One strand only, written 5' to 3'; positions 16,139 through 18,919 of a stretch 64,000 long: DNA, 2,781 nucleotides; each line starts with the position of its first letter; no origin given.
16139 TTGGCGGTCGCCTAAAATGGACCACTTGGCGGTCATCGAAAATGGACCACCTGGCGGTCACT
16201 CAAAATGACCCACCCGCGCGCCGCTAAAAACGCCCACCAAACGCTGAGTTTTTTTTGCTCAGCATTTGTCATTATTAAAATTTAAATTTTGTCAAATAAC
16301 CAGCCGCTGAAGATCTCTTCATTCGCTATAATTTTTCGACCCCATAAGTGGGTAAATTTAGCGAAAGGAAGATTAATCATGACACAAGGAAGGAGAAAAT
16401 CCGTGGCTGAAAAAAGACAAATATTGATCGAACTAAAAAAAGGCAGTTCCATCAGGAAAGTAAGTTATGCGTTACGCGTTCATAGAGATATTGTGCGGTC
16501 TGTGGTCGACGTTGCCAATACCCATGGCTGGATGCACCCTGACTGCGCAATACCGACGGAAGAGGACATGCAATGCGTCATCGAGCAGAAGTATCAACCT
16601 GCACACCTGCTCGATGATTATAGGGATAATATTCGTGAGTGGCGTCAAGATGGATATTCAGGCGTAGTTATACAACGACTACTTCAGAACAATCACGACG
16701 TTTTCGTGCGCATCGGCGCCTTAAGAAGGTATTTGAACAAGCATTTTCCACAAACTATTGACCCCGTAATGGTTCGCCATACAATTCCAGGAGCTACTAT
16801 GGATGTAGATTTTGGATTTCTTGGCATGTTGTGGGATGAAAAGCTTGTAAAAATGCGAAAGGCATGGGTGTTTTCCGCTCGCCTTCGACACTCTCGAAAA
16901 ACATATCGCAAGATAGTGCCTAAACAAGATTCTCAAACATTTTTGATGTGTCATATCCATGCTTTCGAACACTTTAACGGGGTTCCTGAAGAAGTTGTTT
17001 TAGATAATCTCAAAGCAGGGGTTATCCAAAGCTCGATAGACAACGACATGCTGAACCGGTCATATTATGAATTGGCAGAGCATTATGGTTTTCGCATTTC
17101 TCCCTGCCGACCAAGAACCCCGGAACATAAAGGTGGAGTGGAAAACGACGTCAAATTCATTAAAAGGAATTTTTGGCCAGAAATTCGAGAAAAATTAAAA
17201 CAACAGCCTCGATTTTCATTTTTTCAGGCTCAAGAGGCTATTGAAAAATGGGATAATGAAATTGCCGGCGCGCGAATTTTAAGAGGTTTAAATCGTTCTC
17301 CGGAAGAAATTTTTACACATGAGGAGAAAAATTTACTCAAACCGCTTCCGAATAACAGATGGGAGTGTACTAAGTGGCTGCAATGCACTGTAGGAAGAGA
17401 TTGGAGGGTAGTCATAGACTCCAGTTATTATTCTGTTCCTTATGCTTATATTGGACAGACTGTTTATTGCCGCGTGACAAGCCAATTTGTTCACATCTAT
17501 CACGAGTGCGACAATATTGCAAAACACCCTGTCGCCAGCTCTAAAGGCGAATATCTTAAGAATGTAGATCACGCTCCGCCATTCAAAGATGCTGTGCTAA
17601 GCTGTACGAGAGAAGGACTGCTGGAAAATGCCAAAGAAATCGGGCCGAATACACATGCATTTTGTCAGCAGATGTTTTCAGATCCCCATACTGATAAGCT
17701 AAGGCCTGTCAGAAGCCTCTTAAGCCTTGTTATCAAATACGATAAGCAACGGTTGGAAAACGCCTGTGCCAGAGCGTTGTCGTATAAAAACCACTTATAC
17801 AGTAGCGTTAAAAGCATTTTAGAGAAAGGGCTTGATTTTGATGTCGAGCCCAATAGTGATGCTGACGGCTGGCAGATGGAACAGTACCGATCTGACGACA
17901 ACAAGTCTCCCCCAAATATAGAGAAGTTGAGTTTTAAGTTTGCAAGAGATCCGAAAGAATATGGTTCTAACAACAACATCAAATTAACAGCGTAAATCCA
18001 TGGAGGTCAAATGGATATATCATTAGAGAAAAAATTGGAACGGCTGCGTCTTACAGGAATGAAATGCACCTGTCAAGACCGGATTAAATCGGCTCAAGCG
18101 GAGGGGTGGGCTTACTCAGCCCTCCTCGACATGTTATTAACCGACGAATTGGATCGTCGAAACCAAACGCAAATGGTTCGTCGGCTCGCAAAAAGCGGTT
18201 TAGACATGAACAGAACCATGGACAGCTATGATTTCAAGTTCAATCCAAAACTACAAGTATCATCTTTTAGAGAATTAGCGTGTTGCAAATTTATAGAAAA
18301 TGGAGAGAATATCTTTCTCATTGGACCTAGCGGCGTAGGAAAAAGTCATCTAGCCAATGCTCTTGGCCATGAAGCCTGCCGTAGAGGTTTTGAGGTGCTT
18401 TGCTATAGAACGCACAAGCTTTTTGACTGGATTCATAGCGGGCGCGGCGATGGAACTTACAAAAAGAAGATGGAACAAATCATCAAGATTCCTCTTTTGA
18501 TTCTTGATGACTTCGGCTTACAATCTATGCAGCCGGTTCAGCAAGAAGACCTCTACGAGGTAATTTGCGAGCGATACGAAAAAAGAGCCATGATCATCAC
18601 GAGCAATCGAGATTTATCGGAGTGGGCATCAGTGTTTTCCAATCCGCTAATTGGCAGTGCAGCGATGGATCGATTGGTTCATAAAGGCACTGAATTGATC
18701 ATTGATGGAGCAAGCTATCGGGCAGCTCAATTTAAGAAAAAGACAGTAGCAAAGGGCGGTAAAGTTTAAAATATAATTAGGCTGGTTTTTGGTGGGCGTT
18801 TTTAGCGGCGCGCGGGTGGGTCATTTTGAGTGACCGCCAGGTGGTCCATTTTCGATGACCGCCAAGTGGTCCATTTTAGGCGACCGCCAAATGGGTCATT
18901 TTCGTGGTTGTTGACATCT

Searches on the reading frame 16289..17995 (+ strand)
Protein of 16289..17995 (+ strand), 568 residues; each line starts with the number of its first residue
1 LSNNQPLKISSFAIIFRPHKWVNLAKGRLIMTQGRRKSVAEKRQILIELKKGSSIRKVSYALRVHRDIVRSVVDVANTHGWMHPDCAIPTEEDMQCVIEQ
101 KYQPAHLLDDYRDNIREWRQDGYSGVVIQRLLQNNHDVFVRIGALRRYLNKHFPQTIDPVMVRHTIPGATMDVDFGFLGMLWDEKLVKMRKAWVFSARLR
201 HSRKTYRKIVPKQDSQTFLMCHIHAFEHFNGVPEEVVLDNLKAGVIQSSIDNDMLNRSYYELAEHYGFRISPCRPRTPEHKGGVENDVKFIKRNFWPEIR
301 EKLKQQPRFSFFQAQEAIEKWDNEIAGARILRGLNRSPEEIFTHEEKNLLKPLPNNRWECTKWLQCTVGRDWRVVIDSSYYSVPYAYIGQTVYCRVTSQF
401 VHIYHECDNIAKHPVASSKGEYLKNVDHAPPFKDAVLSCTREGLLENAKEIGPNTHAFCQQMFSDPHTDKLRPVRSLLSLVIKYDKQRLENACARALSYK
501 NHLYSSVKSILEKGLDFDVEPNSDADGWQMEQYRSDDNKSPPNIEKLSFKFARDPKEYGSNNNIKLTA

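Call 16: search_protein_families(library=pfam, proteins=[window:16289-17995:+], max_evalue=0.00001)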
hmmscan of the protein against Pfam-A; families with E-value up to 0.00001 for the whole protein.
window:16289-17995:+ (568 aa): 2 families
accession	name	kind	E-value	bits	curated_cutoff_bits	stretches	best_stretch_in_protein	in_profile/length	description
PF22483.2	Mu-transpos_C_2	-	2e-16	59.9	27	1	353-421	1-69/73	Mu transposase, C-terminal domain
PF00665.32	rve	-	1.1e-08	35.7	32.6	1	184-278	22-102/102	Integrase core domain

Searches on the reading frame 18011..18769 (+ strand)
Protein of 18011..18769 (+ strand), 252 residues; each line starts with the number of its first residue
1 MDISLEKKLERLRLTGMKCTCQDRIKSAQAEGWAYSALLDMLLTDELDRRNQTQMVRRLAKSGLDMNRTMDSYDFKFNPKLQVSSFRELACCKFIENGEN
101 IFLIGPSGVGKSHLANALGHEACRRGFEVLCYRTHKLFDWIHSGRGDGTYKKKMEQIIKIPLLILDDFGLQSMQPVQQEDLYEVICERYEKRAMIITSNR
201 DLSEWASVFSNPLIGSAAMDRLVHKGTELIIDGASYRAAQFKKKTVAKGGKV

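Call 16: search_protein_families(library=pfam, proteins=[window:18011-18769:+], max_evalue=0.00001)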
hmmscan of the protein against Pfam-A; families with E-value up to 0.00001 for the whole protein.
window:18011-18769:+ (252 aa): 1 family
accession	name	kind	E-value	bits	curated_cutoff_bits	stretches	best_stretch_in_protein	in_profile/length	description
PF01695.23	IstB_IS21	-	7.6e-65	219.2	24.1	1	8-240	2-234/238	IstB-like ATP binding protein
